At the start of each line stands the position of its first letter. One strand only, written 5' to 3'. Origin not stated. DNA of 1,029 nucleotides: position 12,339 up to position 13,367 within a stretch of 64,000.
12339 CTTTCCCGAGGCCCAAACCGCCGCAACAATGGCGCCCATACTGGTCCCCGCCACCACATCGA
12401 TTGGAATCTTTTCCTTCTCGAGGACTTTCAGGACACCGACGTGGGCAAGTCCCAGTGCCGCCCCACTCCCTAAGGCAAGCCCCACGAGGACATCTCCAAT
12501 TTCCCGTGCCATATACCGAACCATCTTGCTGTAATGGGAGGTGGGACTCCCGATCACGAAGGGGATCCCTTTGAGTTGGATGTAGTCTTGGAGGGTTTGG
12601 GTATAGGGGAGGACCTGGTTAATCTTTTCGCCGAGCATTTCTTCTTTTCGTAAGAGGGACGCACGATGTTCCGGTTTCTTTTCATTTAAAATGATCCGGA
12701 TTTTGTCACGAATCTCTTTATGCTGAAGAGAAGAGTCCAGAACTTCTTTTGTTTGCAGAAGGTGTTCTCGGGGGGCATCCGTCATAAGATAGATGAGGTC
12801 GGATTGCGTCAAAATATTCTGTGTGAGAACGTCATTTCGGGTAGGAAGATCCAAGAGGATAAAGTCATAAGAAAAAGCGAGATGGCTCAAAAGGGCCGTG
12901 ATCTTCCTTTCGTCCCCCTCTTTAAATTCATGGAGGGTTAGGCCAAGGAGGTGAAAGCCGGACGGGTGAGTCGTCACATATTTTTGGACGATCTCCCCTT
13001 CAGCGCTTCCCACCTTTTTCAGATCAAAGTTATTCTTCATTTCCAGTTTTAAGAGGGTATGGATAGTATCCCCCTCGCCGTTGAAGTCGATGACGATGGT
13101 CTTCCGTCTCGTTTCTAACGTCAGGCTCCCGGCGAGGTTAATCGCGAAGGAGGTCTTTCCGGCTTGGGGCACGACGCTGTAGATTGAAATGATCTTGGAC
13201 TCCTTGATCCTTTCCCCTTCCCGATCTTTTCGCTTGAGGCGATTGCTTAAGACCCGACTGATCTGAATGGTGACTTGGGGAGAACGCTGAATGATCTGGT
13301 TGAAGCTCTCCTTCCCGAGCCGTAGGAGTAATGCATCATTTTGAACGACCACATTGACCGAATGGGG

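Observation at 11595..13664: cNMP-binding / degenerate MinD-like / patatin phospholipase fusion, translationally coupled to an endonuclease III-like gene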

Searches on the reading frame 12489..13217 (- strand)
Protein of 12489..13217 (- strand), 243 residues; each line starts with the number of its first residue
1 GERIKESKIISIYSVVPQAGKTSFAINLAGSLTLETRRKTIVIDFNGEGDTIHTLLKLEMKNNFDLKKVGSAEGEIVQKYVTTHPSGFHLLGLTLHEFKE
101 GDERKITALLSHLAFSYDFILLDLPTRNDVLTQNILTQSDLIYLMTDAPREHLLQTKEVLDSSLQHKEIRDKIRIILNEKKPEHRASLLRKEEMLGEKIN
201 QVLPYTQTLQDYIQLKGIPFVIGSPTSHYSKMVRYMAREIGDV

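Call 42: search_protein_representatives(alignment_id=A2)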
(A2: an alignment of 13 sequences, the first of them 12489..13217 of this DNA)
Query: 13 sequences, 245 profile positions. Proteins with E-value up to 0.001 (for the whole library): 21718; up to 1e-10: 4853; up to 1e-30: 57. The best 150 are listed.
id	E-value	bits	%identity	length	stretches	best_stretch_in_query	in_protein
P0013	3.8e-89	314.6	-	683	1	3-244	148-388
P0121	2.0e-84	299.1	-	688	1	3-245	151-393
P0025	6.5e-82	290.9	-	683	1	4-245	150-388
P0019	1.8e-68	246.9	-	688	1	3-245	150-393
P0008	1.5e-65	237.3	-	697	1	1-245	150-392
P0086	1.0e-64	234.6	-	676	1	2-245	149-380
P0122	2.6e-64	233.3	-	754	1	3-245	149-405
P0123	5.6e-63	228.9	-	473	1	5-245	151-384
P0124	7.9e-62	225.1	-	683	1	2-245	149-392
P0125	4.5e-61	222.6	-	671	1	2-245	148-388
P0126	8.1e-61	221.8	-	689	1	3-244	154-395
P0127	1.3e-58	214.6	-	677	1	5-244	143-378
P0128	1.7e-58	214.2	-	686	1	3-245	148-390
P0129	7.2e-56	205.6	-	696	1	3-244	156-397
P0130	6.7e-52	192.6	-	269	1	73-245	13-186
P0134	9.8e-48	179.0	-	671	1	2-244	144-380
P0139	4.2e-46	173.6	-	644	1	2-245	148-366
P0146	2.2e-42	161.4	-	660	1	3-245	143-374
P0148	1.1e-40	155.9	-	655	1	5-243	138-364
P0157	6.0e-37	143.6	-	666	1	5-244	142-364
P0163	6.8e-34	133.6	-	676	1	4-245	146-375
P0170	1.2e-31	126.3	-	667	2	39-242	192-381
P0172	1.7e-30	122.5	-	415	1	5-244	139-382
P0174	2.6e-30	121.9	-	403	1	7-243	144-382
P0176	3.4e-30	121.5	-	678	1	8-243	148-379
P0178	3.9e-30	121.3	-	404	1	7-233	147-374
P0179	5.2e-30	120.9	-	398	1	6-243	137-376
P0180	6.2e-30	120.7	-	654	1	2-245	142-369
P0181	7.3e-30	120.4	-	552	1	6-230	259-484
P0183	7.9e-30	120.3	-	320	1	7-245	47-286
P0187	1.0e-29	119.9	-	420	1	3-236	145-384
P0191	3.3e-29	118.3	-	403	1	2-244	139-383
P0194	9.9e-29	116.7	-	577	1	7-240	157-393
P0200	1.9e-28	115.8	-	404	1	7-242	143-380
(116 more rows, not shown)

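Call 43: search_protein_families(library=pfam, proteins=[P0172, P0174, P0178, P0179, P0187, P0191, P0200, P0183, P0181, P0194], max_evalue=0.001)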
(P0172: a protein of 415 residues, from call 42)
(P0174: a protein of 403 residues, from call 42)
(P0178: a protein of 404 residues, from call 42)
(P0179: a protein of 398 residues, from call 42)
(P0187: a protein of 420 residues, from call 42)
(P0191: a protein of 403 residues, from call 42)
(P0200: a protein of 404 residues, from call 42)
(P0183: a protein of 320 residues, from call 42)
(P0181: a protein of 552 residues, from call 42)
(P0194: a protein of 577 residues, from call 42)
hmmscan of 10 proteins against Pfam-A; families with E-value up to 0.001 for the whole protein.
P0172 (415 aa): 5 families
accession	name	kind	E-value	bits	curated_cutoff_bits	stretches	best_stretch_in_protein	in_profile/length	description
PF13614.12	AAA_31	-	1.8e-15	57.8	27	1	142-304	2-165/177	AAA domain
PF00072.30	Response_reg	-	2.1e-11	44.4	30.2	1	4-116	1-110/111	Response regulator receiver domain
PF01656.29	CbiA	-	2.4e-09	37.7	25.4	1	146-349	3-115/125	CobQ/CobB/MinD/ParA nucleotide binding domain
PF10609.15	ParA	-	8.9e-07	29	27.1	1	142-291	4-149/246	NUBPL iron-transfer P-loop NTPase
PF06564.18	CBP_BcsQ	-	2.3e-05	24.5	21.3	1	143-287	3-147/234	Cellulose biosynthesis protein BcsQ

P0174 (403 aa): 7 families
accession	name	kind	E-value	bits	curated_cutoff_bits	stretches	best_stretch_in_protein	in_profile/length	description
PF00072.30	Response_reg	-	1.5e-27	96.4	30.2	1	8-119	2-111/111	Response regulator receiver domain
PF13614.12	AAA_31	-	6.6e-19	69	27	1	145-299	2-159/177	AAA domain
PF10609.15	ParA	-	3.5e-17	63.1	27.1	1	145-381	4-245/246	NUBPL iron-transfer P-loop NTPase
PF01656.29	CbiA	-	3.7e-12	46.8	25.4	1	147-352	1-117/125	CobQ/CobB/MinD/ParA nucleotide binding domain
PF00142.24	Fer4_NifH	-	4.2e-09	36.7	25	1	151-386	6-249/271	4Fe-4S iron sulfur cluster binding proteins, NifH/frxC family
PF09140.17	MipZ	-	4.2e-08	33.2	20.7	1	146-284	2-126/262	ATPase MipZ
PF06564.18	CBP_BcsQ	-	4e-05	23.7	21.3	0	245-291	103-149/234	Cellulose biosynthesis protein BcsQ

P0178 (404 aa): 5 families
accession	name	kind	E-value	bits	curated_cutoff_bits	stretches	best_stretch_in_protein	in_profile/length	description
PF00072.30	Response_reg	-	9.9e-31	106.6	30.2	1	8-119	1-110/111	Response regulator receiver domain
PF13614.12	AAA_31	-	1.2e-16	61.6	27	1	148-314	2-172/177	AAA domain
PF01656.29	CbiA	-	4e-11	43.4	25.4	1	150-346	1-109/125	CobQ/CobB/MinD/ParA nucleotide binding domain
PF10609.15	ParA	-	3.6e-08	33.6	27.1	1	148-187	4-42/246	NUBPL iron-transfer P-loop NTPase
PF06564.18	CBP_BcsQ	-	2.9e-05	24.1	21.3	0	247-295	103-151/234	Cellulose biosynthesis protein BcsQ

P0179 (398 aa): 8 families
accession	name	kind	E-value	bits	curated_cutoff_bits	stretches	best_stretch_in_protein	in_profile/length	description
PF13614.12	AAA_31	-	4.5e-21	76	27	1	139-284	2-150/177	AAA domain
PF01656.29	CbiA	-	2.3e-13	50.6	25.4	1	141-374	1-86/125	CobQ/CobB/MinD/ParA nucleotide binding domain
PF10609.15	ParA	-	1.4e-12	48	27.1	1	139-374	4-244/246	NUBPL iron-transfer P-loop NTPase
PF00072.30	Response_reg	-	2.3e-09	37.8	30.2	1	42-115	36-110/111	Response regulator receiver domain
PF09140.17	MipZ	-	0.0001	22.1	20.7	1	140-277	2-125/262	ATPase MipZ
PF06564.18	CBP_BcsQ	-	0.00015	21.8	21.3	0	140-284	3-148/234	Cellulose biosynthesis protein BcsQ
PF02374.21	ArsA_ATPase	-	0.00056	19.7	24.3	0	143-177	5-38/305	Anion-transporting ATPase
PF00142.24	Fer4_NifH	-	0.00057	19.9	25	0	144-223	5-83/271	4Fe-4S iron sulfur cluster binding proteins, NifH/frxC family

P0187 (420 aa): 6 families
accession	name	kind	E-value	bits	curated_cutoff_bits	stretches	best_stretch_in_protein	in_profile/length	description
PF13614.12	AAA_31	-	5.9e-17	62.6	27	1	150-309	2-160/177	AAA domain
PF10609.15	ParA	-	1.1e-14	54.9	27.1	1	150-386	4-241/246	NUBPL iron-transfer P-loop NTPase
PF01656.29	CbiA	-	5.1e-13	49.5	25.4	1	152-357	1-113/125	CobQ/CobB/MinD/ParA nucleotide binding domain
PF00072.30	Response_reg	-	5.5e-12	46.3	30.2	1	22-122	15-111/111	Response regulator receiver domain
PF06564.18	CBP_BcsQ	-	5.6e-06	26.5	21.3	1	151-297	3-146/234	Cellulose biosynthesis protein BcsQ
PF09140.17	MipZ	-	0.0008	19.2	20.7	0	156-293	7-126/262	ATPase MipZ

P0191 (403 aa): 8 families
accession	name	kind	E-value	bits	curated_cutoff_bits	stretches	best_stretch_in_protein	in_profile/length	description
PF01656.29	CbiA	-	5e-14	52.8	25.4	1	148-354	2-119/125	CobQ/CobB/MinD/ParA nucleotide binding domain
PF13614.12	AAA_31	-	1.8e-13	51.2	27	1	145-294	2-154/177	AAA domain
PF00072.30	Response_reg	-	6e-13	49.4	30.2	1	6-116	1-110/111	Response regulator receiver domain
PF10609.15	ParA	-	1.2e-10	41.7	27.1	1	145-272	4-126/246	NUBPL iron-transfer P-loop NTPase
PF06564.18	CBP_BcsQ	-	2.2e-07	31.1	21.3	0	234-378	91-230/234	Cellulose biosynthesis protein BcsQ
PF09140.17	MipZ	-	3.1e-05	23.9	20.7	1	149-284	5-126/262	ATPase MipZ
PF00142.24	Fer4_NifH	-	0.0002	21.4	25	0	151-383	6-246/271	4Fe-4S iron sulfur cluster binding proteins, NifH/frxC family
PF02374.21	ArsA_ATPase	-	0.00047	19.9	24.3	1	149-181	5-36/305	Anion-transporting ATPase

P0200 (404 aa): 9 families
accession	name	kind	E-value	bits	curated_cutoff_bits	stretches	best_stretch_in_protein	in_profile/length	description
PF00072.30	Response_reg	-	1.3e-30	106.3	30.2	1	7-119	1-111/111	Response regulator receiver domain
PF13614.12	AAA_31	-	9.2e-19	68.5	27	1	144-306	2-167/177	AAA domain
PF10609.15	ParA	-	4.7e-18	65.9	27.1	1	144-380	4-245/246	NUBPL iron-transfer P-loop NTPase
PF01656.29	CbiA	-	9.3e-17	61.6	25.4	1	146-350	1-116/125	CobQ/CobB/MinD/ParA nucleotide binding domain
PF00142.24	Fer4_NifH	-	1.9e-08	34.5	25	1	148-263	4-117/271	4Fe-4S iron sulfur cluster binding proteins, NifH/frxC family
PF02374.21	ArsA_ATPase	-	2.8e-06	27.2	24.3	1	147-297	4-166/305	Anion-transporting ATPase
PF09140.17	MipZ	-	5.7e-06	26.3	20.7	1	145-281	2-124/262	ATPase MipZ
PF00534.26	Glycos_transf_1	-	7.9e-05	22.7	26.4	0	93-133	127-167/172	Glycosyl transferases group 1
PF06564.18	CBP_BcsQ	-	0.00031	20.8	21.3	0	149-292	7-151/234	Cellulose biosynthesis protein BcsQ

P0183 (320 aa): 7 families
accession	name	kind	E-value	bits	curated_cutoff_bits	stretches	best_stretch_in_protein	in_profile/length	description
PF13614.12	AAA_31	-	6.3e-16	59.2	27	1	48-207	2-164/177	AAA domain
PF10609.15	ParA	-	4.7e-15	56.1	27.1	1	48-210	4-163/246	NUBPL iron-transfer P-loop NTPase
PF01656.29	CbiA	-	1.5e-11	44.8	25.4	1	50-177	1-54/125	CobQ/CobB/MinD/ParA nucleotide binding domain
PF09140.17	MipZ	-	8.5e-08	32.3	20.7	1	49-181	2-120/262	ATPase MipZ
PF06564.18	CBP_BcsQ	-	2.5e-07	30.9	21.3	1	49-203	3-158/234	Cellulose biosynthesis protein BcsQ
PF13481.12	AAA_25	-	8.9e-05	22.6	27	1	50-168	35-151/195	AAA domain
PF02374.21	ArsA_ATPase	-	0.00054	19.7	24.3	0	53-80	6-33/305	Anion-transporting ATPase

P0181 (552 aa): 8 families
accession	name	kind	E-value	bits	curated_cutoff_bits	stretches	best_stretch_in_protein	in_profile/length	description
PF13614.12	AAA_31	-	4.5e-18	66.2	27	1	261-411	2-155/177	AAA domain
PF10609.15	ParA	-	6.8e-15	55.6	27.1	1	261-493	4-242/246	NUBPL iron-transfer P-loop NTPase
PF01656.29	CbiA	-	3.2e-11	43.7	25.4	1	263-475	1-124/125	CobQ/CobB/MinD/ParA nucleotide binding domain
PF00072.30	Response_reg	-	4.8e-11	43.2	30.2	1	125-235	1-110/111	Response regulator receiver domain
PF06564.18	CBP_BcsQ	-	3.6e-09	36.9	21.3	1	261-408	2-150/234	Cellulose biosynthesis protein BcsQ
PF09140.17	MipZ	-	4.9e-07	29.8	20.7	1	262-399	2-125/262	ATPase MipZ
PF02374.21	ArsA_ATPase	-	1.6e-06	28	24.3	1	264-300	4-39/305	Anion-transporting ATPase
PF00142.24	Fer4_NifH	-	6.3e-06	26.3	25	1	263-470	3-218/271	4Fe-4S iron sulfur cluster binding proteins, NifH/frxC family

P0194 (577 aa): 4 families
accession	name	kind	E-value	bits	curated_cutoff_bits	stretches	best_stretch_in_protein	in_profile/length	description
PF00027.35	cNMP_binding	-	1.4e-28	99.1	27.5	1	34-122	1-89/89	Cyclic nucleotide-binding domain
PF13614.12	AAA_31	-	6.7e-13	49.4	27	1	158-318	2-165/177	AAA domain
PF01656.29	CbiA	-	2e-08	34.7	25.4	1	160-195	1-35/125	CobQ/CobB/MinD/ParA nucleotide binding domain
PF10609.15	ParA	-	2.7e-07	30.7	27.1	1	158-211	4-56/246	NUBPL iron-transfer P-loop NTPase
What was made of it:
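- Closest known: Receiver-domain + MinD/ParA-like ATPases of about 400 aa. Same: These are the nearest sequence relatives of the middle domain outside the family (profile E 1e-30 to 1e-25, calls 42, 43).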

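Call 55: search_protein_families(library=ncbifam, proteins=[P0174, P0178, P0200, P0194], max_evalue=1e-8)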
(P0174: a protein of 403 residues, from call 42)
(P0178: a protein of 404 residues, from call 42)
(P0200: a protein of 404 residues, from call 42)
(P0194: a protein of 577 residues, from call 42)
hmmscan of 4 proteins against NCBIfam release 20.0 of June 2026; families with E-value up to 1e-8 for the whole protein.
P0174 (403 aa): 61 families (the best 25 are shown)
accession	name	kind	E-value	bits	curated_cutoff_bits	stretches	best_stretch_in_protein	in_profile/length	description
TIGR01969.1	minD_arch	subfamily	4.4e-31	107.9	201.75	1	146-396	2-245/251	cell division ATPase MinD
NF007018.1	PRK09483.1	equivalog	2.9e-25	89.2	280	1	5-123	2-120/217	UvrY/SirA/GacA family response regulator transcription factor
NF001965.0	PRK00742.1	subfamily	3.4e-25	89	293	1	3-130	2-136/357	chemotaxis-specific protein-glutamate methyltransferase CheB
NF052445.1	RespRegMctR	equivalog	4.4e-25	88.3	300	1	4-122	1-119/205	two-component system response regulator MctR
TIGR01968.1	minD_bact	equivalog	9.4e-25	87.4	212.9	1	145-382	2-237/261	septum site-determining protein MinD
NF041367.1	CheY_Halo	equivalog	1.6e-24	86.5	200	1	8-121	2-113/114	chemotaxis protein CheY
NF009206.0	PRK12555.1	subfamily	2.2e-23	82.7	342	1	5-155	1-164/340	chemotaxis-specific protein-glutamate methyltransferase CheB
NF007935.0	PRK10651.1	equivalog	7.6e-22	77.5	250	1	4-121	6-123/216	two-component system response regulator NarL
TIGR02875.1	spore_0_A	equivalog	1.7e-21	76.6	200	1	4-126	2-126/262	sporulation transcription factor Spo0A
NF008469.0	PRK11361.1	equivalog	3.3e-20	72.2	714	1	2-131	2-129/461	acetoacetate metabolism transcriptional regulator AtoC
NF008677.0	PRK11697.1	equivalog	3.7e-20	72.3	246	1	5-132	2-126/238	two-component system response regulator BtsR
NF008318.0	PRK11107.1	equivalog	4.6e-18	64.7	890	1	4-176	667-823/920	two-component sensor histidine kinase BarA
NF007708.0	PRK10403.1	equivalog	1.2e-16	60.9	343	1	5-120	7-122/215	nitrate/nitrite response regulator protein NarP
NF047785.1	respo_reg_MadR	equivalog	8.8e-16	57.9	300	1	5-123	1-122/209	MadR family response regulator transcription factor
NF041136.1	MrpORP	equivalog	1.9e-15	57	450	1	145-391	6-258/365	iron-sulfur cluster carrier protein MrpORP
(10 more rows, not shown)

P0178 (404 aa): 74 families (the best 25 are shown)
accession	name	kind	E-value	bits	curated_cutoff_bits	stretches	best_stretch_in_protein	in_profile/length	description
NF007018.1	PRK09483.1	equivalog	2.1e-27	96.2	280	1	6-122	2-118/217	UvrY/SirA/GacA family response regulator transcription factor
NF001965.0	PRK00742.1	subfamily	1.1e-25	90.6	293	1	4-111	2-110/357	chemotaxis-specific protein-glutamate methyltransferase CheB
NF041367.1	CheY_Halo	equivalog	1.2e-23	83.6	200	1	8-121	1-112/114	chemotaxis protein CheY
TIGR01969.1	minD_arch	subfamily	1.8e-23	83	201.75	1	149-389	2-236/251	cell division ATPase MinD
NF007935.0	PRK10651.1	equivalog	5e-23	81.4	250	1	3-122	4-123/216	two-component system response regulator NarL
NF009206.0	PRK12555.1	subfamily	9.3e-23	80.7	342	1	6-111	1-107/340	chemotaxis-specific protein-glutamate methyltransferase CheB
NF052445.1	RespRegMctR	equivalog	9.3e-23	80.7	300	1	6-122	2-118/205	two-component system response regulator MctR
TIGR01968.1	minD_bact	equivalog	6.9e-22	78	212.9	1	148-380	2-233/261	septum site-determining protein MinD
NF008469.0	PRK11361.1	equivalog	5.6e-21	74.8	714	1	7-129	6-126/461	acetoacetate metabolism transcriptional regulator AtoC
TIGR02875.1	spore_0_A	equivalog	5.6e-19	68.4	200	1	5-124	2-123/262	sporulation transcription factor Spo0A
NF008677.0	PRK11697.1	equivalog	2.3e-18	66.4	246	1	6-128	2-121/238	two-component system response regulator BtsR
NF047785.1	respo_reg_MadR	equivalog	2.9e-18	66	300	1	6-127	1-125/209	MadR family response regulator transcription factor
NF051870.1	NAssimRespRegNtrX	equivalog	4.8e-18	65.3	600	1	7-133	3-129/452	nitrogen assimilation response regulator NtrX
TIGR03815.1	CpaE_hom_Actino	equivalog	3.2e-17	62.7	154.45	1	75-349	54-308/340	septum site-determining protein Ssd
TIGR01818.1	ntrC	equivalog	3.3e-17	62.4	558.6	1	8-131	1-122/463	nitrogen regulation protein NR(I)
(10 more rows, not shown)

P0200 (404 aa): 74 families (the best 25 are shown)
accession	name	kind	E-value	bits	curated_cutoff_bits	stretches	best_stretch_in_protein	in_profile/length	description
TIGR01969.1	minD_arch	subfamily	1e-32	113.3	201.75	1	145-382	2-232/251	cell division ATPase MinD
NF052445.1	RespRegMctR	equivalog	2.4e-28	99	300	1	5-122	2-119/205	two-component system response regulator MctR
TIGR01968.1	minD_bact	equivalog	9.1e-28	97.3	212.9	1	144-380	2-236/261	septum site-determining protein MinD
NF007018.1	PRK09483.1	equivalog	6.3e-27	94.6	280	1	5-122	2-119/217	UvrY/SirA/GacA family response regulator transcription factor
NF007935.0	PRK10651.1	equivalog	5.1e-26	91.2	250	1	3-121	5-123/216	two-component system response regulator NarL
NF041367.1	CheY_Halo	equivalog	8.4e-25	87.4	200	1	7-121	1-113/114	chemotaxis protein CheY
NF007708.0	PRK10403.1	equivalog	2.4e-24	86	343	1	5-121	7-123/215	nitrate/nitrite response regulator protein NarP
NF001965.0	PRK00742.1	subfamily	2.7e-23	82.7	293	1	3-112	2-112/357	chemotaxis-specific protein-glutamate methyltransferase CheB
NF011896.0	PRK15369.1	equivalog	3.4e-21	75.8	242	1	4-122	3-121/211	two component system response regulator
NF009206.0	PRK12555.1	subfamily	1.2e-20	73.8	342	1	5-129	1-135/340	chemotaxis-specific protein-glutamate methyltransferase CheB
NF047785.1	respo_reg_MadR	equivalog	5e-20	71.7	300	1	5-134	1-132/209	MadR family response regulator transcription factor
TIGR02875.1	spore_0_A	equivalog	1.1e-19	70.7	200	1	4-126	2-126/262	sporulation transcription factor Spo0A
NF008469.0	PRK11361.1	equivalog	2.6e-19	69.3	714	1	1-138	1-136/461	acetoacetate metabolism transcriptional regulator AtoC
NF008677.0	PRK11697.1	equivalog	4.4e-18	65.5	246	1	5-137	2-132/238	two-component system response regulator BtsR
NF040689.1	MtrAB_MtrA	equivalog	3.1e-17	62.7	300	1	7-170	1-160/219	MtrAB system response regulator MtrA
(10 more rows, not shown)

P0194 (577 aa): 10 families
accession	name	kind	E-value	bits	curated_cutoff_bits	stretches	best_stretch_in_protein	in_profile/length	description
TIGR01969.1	minD_arch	subfamily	6.9e-25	87.7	201.75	1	159-400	2-235/251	cell division ATPase MinD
TIGR01968.1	minD_bact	equivalog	2.6e-21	76.1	212.9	1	158-388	2-232/261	septum site-determining protein MinD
NF008732.0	PRK11753.1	equivalog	2.1e-15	56.8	266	1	25-140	16-132/214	cAMP-activated global transcriptional regulator CRP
NF041163.2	encap_f2b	equivalog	7.8e-14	51.6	400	1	11-135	73-198/450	family 2B encapsulin nanocompartment shell protein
TIGR03815.1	CpaE_hom_Actino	equivalog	7.6e-13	48.3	154.45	1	151-371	105-318/340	septum site-determining protein Ssd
NF041546.1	ParA_partition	equivalog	3e-12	46.5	180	0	159-195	1-36/203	ParA family partition ATPase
TIGR01007.1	eps_fam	subfamily_domain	5e-11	42.5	108.05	1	158-320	18-181/204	polysaccharide biosynthesis tyrosine autokinase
NF058543.1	ActPatMycb56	equivalog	1.3e-10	40.7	460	1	15-137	2-122/317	acetyltransferase Pat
NF008079.0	PRK10818.1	equivalog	5.4e-10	39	508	1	158-319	3-162/270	septum site-determining protein MinD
TIGR03371.1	cellulose_yhjQ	equivalog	1.9e-09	37.4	157.85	1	158-395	2-241/246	cellulose biosynthesis protein BcsQ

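Call 59: list_cluster_members(proteins=[P0134, P0139, P0146, P0148, P0157, P0163, P0170, P0176, P0180, P0194])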
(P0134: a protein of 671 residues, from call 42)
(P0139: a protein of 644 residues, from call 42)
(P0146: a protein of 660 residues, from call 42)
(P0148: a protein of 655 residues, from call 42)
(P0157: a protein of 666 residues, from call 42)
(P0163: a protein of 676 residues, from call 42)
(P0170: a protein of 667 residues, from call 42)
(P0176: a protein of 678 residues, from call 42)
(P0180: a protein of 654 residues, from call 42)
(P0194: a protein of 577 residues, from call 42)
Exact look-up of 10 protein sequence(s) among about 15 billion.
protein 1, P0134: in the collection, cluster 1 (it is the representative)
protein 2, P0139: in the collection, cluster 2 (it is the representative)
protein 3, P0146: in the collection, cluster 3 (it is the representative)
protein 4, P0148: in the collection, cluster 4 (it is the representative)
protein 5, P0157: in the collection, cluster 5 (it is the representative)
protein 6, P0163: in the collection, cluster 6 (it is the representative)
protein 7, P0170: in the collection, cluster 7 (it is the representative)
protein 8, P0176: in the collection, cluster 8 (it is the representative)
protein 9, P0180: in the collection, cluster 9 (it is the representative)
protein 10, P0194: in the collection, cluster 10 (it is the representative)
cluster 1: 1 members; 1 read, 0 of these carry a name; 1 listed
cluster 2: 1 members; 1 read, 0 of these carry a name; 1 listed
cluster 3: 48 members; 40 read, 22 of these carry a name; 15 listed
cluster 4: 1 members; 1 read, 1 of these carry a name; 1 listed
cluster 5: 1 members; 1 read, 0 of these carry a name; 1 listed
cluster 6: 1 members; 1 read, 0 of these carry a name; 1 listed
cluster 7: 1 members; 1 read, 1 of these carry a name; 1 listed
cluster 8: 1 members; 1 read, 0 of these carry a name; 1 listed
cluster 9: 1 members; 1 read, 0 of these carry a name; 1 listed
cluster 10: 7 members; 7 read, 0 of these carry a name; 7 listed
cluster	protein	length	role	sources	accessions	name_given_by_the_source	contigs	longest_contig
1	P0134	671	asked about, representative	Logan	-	-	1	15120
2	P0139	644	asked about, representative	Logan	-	-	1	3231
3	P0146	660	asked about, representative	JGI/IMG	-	NTE family protein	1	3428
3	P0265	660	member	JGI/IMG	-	NTE family protein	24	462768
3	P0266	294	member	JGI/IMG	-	NTE family protein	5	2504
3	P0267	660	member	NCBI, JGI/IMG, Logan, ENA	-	NTE family protein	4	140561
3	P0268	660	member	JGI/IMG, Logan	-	NTE family protein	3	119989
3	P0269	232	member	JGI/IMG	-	NTE family protein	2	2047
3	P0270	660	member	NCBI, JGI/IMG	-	NTE family protein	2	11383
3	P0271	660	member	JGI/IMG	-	NTE family protein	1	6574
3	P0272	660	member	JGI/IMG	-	NTE family protein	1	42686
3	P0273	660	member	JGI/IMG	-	NTE family protein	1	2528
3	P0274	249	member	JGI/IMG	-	NTE family protein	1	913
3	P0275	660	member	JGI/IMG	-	NTE family protein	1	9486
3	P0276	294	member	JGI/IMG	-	NTE family protein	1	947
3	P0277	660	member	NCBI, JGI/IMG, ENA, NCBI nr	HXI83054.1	MAG TPA: patatin-like phospholipase family protein [Verrucomicrobiae bacterium] | patatin-like phospholipase family protein [Verrucomicrobiae bacterium]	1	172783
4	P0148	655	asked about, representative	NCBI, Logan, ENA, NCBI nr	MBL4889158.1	MAG: patatin-like phospholipase family protein [Candidatus Lindowbacteria bacterium] | patatin-like phospholipase family protein [Candidatus Lindowbacteria bacterium]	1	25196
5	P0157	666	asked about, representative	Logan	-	-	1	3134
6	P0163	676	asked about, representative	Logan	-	-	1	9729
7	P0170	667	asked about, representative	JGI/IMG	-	NTE family protein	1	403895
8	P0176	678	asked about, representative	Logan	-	-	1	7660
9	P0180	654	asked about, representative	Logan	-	-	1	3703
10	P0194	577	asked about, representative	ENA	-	-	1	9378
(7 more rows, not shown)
